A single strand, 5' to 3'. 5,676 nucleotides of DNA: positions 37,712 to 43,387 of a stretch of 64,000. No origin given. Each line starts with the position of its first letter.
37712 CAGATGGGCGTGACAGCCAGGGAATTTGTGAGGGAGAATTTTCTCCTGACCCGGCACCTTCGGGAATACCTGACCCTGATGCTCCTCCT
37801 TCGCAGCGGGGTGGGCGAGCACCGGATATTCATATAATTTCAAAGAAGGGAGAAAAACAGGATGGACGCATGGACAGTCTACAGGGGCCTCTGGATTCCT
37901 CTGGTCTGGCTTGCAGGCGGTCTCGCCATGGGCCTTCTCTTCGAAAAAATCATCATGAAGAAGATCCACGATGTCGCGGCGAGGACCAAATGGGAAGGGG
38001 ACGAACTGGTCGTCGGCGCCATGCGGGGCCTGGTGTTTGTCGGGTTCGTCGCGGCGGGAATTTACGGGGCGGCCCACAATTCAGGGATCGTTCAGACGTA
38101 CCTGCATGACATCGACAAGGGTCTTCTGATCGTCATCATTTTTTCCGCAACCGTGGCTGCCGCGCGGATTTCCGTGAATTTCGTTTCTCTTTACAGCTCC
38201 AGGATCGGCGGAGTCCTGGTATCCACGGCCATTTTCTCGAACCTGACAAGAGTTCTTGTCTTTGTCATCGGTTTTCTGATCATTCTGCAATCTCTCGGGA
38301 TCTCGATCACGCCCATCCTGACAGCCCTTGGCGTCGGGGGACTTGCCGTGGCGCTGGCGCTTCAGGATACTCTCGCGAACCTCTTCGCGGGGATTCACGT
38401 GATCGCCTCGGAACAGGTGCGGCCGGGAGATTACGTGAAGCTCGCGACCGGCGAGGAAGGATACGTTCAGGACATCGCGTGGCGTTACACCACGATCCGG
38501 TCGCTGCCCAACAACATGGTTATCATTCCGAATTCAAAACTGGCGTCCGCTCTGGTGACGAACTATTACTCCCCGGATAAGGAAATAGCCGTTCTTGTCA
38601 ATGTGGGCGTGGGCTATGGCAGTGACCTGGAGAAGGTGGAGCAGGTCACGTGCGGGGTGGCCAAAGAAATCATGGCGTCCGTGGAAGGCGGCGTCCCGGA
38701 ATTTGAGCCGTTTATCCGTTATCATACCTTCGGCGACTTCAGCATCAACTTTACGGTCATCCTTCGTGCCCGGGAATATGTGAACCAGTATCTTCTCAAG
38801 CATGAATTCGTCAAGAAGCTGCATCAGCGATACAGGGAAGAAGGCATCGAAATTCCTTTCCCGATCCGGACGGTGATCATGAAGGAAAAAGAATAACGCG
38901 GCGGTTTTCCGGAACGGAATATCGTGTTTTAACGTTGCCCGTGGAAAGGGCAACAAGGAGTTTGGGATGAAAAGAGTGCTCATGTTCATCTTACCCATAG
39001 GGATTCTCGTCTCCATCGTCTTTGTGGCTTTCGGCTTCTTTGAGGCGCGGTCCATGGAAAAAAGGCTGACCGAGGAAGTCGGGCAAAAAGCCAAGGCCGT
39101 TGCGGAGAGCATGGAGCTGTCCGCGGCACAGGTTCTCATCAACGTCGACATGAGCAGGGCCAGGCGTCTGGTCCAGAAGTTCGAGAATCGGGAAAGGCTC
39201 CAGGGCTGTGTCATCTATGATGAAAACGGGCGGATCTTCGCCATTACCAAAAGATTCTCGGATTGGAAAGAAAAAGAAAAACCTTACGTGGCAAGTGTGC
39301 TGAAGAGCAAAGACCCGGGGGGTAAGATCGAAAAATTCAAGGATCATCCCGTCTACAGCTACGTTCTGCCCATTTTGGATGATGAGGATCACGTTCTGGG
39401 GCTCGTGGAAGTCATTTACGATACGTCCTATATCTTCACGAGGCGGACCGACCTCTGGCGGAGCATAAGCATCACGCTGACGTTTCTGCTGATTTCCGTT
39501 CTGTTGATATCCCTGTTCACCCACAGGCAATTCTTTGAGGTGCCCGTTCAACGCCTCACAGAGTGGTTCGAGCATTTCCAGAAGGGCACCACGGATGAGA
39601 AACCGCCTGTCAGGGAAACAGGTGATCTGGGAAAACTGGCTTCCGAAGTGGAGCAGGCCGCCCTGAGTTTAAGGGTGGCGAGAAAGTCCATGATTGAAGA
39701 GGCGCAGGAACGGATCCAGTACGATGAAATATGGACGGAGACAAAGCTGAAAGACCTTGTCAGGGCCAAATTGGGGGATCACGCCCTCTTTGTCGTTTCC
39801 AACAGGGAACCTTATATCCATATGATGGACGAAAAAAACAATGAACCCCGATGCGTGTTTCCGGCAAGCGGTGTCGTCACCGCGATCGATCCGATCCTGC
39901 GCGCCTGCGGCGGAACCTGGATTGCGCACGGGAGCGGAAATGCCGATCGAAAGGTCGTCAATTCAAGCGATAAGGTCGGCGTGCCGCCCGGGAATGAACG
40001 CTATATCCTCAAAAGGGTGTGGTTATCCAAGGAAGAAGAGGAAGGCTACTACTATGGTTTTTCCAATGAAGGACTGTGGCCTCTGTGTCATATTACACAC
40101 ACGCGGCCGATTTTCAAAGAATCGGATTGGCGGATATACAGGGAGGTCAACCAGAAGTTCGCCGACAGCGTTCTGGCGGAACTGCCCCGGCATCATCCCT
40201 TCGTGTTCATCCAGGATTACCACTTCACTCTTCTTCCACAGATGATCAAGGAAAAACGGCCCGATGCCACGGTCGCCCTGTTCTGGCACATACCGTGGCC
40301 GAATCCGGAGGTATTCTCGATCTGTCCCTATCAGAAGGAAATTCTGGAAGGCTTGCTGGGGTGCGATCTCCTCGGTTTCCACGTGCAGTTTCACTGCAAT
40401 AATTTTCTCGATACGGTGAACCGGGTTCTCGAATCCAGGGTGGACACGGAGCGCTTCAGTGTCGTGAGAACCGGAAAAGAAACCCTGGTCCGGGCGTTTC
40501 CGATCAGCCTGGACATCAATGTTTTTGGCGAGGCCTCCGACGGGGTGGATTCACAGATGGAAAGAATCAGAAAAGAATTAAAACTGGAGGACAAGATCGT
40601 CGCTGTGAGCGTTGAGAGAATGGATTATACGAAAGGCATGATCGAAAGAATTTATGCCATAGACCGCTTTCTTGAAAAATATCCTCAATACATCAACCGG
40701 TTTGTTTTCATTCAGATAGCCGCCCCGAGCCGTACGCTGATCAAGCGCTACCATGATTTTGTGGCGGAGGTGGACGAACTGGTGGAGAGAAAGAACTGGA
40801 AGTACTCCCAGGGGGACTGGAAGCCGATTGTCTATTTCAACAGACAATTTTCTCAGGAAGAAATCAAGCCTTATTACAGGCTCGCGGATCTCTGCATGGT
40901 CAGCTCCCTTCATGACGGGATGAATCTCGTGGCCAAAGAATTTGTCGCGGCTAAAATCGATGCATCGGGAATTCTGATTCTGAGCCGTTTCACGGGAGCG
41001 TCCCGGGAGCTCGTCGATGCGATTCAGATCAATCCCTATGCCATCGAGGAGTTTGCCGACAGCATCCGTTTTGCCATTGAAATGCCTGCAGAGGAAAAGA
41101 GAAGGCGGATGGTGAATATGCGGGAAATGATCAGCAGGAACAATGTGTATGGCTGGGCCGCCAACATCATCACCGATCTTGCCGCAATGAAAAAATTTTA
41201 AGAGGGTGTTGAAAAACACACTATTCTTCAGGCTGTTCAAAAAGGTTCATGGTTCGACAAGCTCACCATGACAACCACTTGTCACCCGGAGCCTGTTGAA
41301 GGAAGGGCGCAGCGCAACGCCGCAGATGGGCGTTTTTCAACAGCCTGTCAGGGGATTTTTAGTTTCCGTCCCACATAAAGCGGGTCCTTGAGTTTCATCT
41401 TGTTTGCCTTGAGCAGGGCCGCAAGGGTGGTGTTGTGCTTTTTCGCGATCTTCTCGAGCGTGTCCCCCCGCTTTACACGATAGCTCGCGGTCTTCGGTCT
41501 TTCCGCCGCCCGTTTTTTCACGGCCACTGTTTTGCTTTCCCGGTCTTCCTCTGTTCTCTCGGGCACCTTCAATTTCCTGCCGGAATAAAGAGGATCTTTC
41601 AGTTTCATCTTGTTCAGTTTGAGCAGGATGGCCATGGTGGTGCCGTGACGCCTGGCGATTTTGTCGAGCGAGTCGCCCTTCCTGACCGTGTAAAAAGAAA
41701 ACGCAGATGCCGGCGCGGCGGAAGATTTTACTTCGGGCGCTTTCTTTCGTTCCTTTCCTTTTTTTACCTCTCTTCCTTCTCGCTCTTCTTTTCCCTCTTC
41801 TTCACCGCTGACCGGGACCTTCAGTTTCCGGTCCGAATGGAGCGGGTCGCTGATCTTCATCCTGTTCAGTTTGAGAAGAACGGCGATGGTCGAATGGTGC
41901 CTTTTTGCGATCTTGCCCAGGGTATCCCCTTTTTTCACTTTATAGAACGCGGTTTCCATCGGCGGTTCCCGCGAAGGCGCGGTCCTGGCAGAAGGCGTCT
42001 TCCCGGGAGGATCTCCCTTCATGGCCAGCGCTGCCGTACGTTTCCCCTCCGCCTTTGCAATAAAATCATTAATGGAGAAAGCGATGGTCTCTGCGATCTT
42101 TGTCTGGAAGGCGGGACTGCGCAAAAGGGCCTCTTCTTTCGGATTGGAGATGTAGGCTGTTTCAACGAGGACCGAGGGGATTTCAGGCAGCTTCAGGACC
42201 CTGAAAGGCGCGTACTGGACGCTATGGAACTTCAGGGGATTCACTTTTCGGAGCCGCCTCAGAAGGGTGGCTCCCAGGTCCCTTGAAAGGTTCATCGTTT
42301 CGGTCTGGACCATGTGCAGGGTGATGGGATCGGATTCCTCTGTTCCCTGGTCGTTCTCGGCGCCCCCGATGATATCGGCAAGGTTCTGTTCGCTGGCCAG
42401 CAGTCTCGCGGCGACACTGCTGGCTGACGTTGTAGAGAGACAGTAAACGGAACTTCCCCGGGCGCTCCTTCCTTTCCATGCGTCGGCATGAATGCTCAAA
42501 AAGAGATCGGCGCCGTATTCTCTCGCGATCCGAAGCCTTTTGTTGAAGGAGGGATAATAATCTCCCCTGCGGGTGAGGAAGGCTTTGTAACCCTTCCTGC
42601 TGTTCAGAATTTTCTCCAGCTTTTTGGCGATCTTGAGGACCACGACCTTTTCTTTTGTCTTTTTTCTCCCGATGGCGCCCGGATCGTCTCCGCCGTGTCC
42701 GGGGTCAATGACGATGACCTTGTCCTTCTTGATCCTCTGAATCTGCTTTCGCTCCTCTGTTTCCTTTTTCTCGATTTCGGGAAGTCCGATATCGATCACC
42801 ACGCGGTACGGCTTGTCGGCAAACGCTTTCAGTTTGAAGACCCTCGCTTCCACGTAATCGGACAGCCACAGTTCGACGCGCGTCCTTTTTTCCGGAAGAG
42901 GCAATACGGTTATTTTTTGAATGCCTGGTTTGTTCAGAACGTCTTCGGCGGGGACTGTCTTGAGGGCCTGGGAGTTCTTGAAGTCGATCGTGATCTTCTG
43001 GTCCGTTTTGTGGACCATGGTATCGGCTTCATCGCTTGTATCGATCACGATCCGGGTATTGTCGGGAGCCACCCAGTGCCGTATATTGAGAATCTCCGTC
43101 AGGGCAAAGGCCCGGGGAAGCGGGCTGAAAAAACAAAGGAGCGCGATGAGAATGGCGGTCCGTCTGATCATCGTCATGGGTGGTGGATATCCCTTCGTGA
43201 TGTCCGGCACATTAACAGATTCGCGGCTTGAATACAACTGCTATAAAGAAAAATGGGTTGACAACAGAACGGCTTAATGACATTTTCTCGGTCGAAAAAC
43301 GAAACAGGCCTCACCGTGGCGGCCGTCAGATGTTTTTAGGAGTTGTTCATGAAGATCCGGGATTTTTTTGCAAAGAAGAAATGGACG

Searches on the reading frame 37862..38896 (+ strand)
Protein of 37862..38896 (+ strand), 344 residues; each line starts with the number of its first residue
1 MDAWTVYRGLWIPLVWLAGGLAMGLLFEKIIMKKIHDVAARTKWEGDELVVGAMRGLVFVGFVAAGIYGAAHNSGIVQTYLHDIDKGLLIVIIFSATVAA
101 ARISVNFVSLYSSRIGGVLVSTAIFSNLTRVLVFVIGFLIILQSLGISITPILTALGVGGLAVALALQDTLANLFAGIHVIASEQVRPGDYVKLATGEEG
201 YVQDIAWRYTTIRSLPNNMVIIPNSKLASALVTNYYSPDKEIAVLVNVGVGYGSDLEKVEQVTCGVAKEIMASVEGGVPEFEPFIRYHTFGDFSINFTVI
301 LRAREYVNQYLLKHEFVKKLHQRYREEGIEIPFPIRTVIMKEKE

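Call 4: search_protein_families(library=pfam, proteins=[window:37862-38896:+])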
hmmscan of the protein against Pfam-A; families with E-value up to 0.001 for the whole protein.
window:37862-38896:+ (344 aa): 3 families
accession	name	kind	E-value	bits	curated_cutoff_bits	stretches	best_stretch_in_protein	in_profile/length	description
PF00924.24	MS_channel_2nd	-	9.7e-16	58.1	20.2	1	169-235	1-66/68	Mechanosensitive ion channel, beta-domain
PF21088.3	MS_channel_1st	-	1.1e-10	41.7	23.1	1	127-168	1-42/42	Mechanosensitive ion channel, transmembrane helices 2/3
PF21082.3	MS_channel_3rd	-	3.8e-07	30.9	21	1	245-331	2-88/88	Mechanosensitive ion channel MscS, C-terminal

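Call 5: search_protein_families(library=ncbifam, proteins=[window:37862-38896:+])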
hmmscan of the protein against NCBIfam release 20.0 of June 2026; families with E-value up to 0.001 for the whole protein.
window:37862-38896:+ (344 aa): 6 families
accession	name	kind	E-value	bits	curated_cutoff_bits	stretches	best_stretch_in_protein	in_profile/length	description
NF047602.1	MscsSHelicob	equivalog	8.2e-30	104.1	400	1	123-334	47-252/260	small-conductance mechanosensitive channel MscS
NF007662.0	PRK10334.1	subfamily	5.9e-24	84.8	321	1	72-341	19-278/286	small-conductance mechanosensitive channel MscS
NF047601.1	MscSThanab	equivalog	3.4e-23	82.5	500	1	122-343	65-279/280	small-conductance mechanosensitive channel MscS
NF008438.0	PRK11281.1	equivalog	3.4e-19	68.2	991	1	127-342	881-1090/1113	mechanosensitive channel MscK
NF008180.0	PRK10929.1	equivalog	9.8e-13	46.8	809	1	126-338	876-1083/1109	miniconductance mechanosensitive channel MscM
NF008542.0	PRK11465.1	equivalog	9.1e-09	34.1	596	1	123-272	511-655/741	mechanosensitive channel protein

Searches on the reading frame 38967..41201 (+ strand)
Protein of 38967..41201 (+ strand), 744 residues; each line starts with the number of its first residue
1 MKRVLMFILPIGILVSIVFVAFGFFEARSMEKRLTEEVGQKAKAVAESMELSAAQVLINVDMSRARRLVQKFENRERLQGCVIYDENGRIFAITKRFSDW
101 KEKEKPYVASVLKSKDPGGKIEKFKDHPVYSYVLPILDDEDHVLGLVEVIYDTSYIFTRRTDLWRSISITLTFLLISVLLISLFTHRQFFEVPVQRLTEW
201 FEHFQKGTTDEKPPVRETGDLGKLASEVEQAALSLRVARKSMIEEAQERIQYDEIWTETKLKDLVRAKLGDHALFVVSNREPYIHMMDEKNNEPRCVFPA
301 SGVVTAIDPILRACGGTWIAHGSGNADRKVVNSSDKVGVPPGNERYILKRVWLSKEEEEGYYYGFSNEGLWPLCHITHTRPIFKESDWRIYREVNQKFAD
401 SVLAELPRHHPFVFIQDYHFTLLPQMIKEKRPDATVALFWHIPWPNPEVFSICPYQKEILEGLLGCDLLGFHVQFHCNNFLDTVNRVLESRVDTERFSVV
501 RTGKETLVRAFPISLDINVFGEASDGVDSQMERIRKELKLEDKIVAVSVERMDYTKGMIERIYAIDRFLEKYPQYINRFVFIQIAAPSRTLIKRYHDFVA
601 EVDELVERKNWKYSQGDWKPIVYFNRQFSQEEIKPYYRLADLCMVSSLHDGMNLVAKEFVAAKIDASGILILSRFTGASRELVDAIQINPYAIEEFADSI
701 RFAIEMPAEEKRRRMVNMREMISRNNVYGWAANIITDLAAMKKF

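Call 4: search_protein_families(library=pfam, proteins=[window:38967-41201:+])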
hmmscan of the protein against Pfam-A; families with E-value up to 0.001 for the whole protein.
window:38967-41201:+ (744 aa): 4 families
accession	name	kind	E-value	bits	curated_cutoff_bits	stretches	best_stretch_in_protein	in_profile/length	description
PF00982.27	Glyco_transf_20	-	1.2e-121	407.1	32.5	1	274-739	3-472/473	Glycosyltransferase family 20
PF00534.26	Glycos_transf_1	-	8.3e-06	25.9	26.4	1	532-717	3-167/172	Glycosyl transferases group 1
PF17203.10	sCache_3_2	-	2.8e-05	24.6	28.4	1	30-149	2-124/140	Single cache domain 3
PF14827.12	dCache_3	-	5.7e-05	23.2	25.7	1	41-157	29-148/239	Double sensory domain of two-component sensor kinase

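Call 5: search_protein_families(library=ncbifam, proteins=[window:38967-41201:+])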
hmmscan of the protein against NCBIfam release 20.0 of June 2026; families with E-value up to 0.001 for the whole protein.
window:38967-41201:+ (744 aa): 7 families
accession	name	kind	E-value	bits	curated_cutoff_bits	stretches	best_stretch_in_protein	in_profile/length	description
NF011071.0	PRK14501.1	equivalog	1e-147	493.5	634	1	274-741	4-464/729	bifunctional alpha,alpha-trehalose-phosphate synthase (UDP-forming)/trehalose-phosphatase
TIGR02400.1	trehalose_OtsA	equivalog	4e-127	424.7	564.85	1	274-739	2-455/456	alpha,alpha-trehalose-phosphate synthase (UDP-forming)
TIGR02398.1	gluc_glyc_Psyn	equivalog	2.2e-94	316.8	569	1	280-740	4-482/487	glucosylglycerol-phosphate synthase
NF007513.0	PRK10117.1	equivalog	8.3e-80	269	759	1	274-741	4-454/474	alpha,alpha-trehalose-phosphate synthase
NF033092.0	HK_WalK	equivalog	3.3e-07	29.3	725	1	2-245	8-256/594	cell wall metabolism sensor histidine kinase WalK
TIGR04047.1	MSMEG_0565_glyc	hypoth_equivalog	2.1e-05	23.8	259.85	1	515-733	168-363/373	MSMEG_0565 family glycosyltransferase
NF008318.0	PRK11107.1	equivalog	5.1e-05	21.5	890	1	3-242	9-254/920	two-component sensor histidine kinase BarA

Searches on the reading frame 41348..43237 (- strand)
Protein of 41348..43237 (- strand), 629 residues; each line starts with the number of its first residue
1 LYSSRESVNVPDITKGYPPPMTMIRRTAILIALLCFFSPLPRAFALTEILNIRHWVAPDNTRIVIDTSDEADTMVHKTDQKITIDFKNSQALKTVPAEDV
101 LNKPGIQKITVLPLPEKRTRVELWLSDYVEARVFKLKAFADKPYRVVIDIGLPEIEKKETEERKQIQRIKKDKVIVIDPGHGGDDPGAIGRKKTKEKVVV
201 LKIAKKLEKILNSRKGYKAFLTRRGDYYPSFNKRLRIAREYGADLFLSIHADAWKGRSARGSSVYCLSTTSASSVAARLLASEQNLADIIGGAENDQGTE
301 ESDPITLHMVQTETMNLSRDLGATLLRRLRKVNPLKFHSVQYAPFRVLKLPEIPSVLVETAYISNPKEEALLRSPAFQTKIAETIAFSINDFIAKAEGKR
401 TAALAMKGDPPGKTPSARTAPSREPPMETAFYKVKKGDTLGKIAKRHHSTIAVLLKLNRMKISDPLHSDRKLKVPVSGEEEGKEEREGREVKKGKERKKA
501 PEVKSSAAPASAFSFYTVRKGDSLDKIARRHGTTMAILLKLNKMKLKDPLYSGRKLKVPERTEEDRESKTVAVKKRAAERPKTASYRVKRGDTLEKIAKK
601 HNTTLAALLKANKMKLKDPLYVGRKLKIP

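Call 4: search_protein_families(library=pfam, proteins=[window:41348-43237:-])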
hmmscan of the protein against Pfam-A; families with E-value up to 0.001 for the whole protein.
window:41348-43237:- (629 aa): 6 families
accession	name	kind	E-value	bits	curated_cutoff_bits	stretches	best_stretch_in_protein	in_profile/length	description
PF01520.23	Amidase_3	-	8.1e-48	163.2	27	1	175-390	1-173/174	N-acetylmuramoyl-L-alanine amidase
PF01476.26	LysM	-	5e-45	151.6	20.9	3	586-629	1-43/43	LysM domain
PF23473.1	LysM3_LYK4_5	-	1.4e-09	38.4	29.3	0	585-621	4-39/48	LYK4/5 LysM3 domain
PF11741.13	AMIN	-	7.3e-07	29.7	20.5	1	51-147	1-98/101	AMIN domain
PF23577.1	LysM_RLK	-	1.7e-05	25.2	27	0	586-610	3-26/44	LysM domain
PF23446.1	LysM1_NFP_LYK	-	4e-05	24.8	36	0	438-477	16-56/60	NFP/LYK LysM1 domain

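Call 5: search_protein_families(library=ncbifam, proteins=[window:41348-43237:-])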
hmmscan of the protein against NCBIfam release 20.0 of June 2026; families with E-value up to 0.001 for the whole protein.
window:41348-43237:- (629 aa): 20 families
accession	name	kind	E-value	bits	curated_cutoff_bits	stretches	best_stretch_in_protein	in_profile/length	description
NF038267.1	amidase_AmiC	exception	3.7e-74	249.8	700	1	154-392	166-405/407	N-acetylmuramoyl-L-alanine amidase AmiC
NF007652.1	PRK10319.1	equivalog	1.5e-64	218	400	1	158-398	43-283/291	N-acetylmuramoyl-L-alanine amidase AmiA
NF007751.0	PRK10431.1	equivalog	2.3e-48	164.8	532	1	165-395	183-418/445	N-acetylmuramoyl-L-alanine amidase AmiB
TIGR02883.1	spore_cwlD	equivalog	1e-31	110.5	221.55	2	173-281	1-122/189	N-acetylmuramoyl-L-alanine amidase CwlD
NF004974.0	PRK06347.1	equivalog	7e-25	88.1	701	1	423-628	324-523/592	1,4-beta-N-acetylmuramoylhydrolase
NF008050.0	PRK10783.1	equivalog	4.5e-22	78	508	2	511-626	341-445/457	murein transglycosylase D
NF047755.1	LIC_10271_M23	exception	1e-20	74.4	180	3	505-575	16-86/207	LIC_10271 family cell wall hydrolase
NF008399.0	PRK11198.1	equivalog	5.8e-19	69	134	2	468-561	48-148/149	peptidoglycan-binding protein LysM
NF040883.1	amid_act_ActS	equivalog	4.8e-18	65.3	375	3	511-578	31-97/242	amidase activator ActS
NF050804.1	CellDivDipMCaul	equivalog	3e-17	62.7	900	2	584-629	309-354/634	cell division endopeptidase DipM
NF042931.1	SAG1386_EF1546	equivalog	6.6e-17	62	80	1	484-557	80-156/158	SAG1386/EF1546 family surface-associated protein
NF052398.1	Agg_Promo_Fact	equivalog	4.6e-16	59.6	170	2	579-628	27-73/202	aggregation-promoting factor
TIGR02899.1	spore_safA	subfamily_domain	6.6e-14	51.6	67.85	1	588-629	1-43/44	SafA/ExsA family spore coat assembly protein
NF047657.1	CellWlHdaseLepto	equivalog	3.1e-11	43.2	400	1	507-576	20-89/221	hypothetical protein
NF041208.1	celldiv_DipM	equivalog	8.5e-09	35.1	740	0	570-629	169-228/419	cell division endopeptidase DipM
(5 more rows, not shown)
